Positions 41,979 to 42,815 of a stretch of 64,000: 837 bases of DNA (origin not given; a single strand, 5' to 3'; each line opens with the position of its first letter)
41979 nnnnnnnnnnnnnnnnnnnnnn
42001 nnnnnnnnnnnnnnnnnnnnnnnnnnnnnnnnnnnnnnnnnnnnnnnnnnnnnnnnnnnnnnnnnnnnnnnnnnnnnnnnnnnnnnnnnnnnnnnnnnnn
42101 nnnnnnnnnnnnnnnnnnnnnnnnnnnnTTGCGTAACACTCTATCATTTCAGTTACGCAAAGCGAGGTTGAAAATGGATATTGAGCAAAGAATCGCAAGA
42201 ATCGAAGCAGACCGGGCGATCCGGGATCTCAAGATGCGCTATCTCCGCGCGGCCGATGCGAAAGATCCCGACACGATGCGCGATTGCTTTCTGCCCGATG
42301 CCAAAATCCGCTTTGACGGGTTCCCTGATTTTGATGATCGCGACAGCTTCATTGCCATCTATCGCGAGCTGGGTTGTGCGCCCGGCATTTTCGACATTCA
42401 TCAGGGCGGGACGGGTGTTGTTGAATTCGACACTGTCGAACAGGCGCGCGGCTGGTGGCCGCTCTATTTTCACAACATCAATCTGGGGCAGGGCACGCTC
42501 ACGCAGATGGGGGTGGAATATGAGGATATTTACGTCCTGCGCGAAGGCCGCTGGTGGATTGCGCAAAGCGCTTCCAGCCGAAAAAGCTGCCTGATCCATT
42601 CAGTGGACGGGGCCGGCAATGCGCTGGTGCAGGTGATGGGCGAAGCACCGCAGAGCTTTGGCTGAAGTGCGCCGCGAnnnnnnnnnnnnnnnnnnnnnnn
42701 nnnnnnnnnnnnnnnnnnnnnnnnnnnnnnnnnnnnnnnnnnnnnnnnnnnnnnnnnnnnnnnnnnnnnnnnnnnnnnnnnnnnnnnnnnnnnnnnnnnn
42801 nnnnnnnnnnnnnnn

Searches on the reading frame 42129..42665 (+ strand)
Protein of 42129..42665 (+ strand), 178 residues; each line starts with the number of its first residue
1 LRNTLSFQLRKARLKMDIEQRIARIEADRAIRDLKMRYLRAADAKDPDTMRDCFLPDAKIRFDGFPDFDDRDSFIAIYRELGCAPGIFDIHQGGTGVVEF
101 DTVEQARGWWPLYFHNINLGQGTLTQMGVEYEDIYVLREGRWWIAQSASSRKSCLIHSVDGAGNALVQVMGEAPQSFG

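Call 6: search_protein_families(library=pfam, proteins=[window:42129-42665:+], max_evalue=0.001)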
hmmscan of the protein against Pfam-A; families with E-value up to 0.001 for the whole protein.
window:42129-42665:+ (178 aa): 2 families
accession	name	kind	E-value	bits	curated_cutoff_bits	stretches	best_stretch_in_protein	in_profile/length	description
PF13577.12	SnoaL_4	-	3.8e-23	82.3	24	1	24-145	2-123/126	SnoaL-like domain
PF12680.13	SnoaL_2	-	0.00021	22.3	27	1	37-142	3-99/102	SnoaL-like domain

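Call 37: search_protein_families(library=ncbifam, proteins=[window:42129-42665:+], max_evalue=0.001)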
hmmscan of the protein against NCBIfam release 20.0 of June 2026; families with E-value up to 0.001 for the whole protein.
window:42129-42665:+ (178 aa): 1 family
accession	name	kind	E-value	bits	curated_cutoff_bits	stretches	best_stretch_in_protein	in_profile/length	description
TIGR02246.1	TIGR02246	subfamily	0.00042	20.3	33.95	0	27-63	2-39/128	SgcJ/EcaC family oxidoreductase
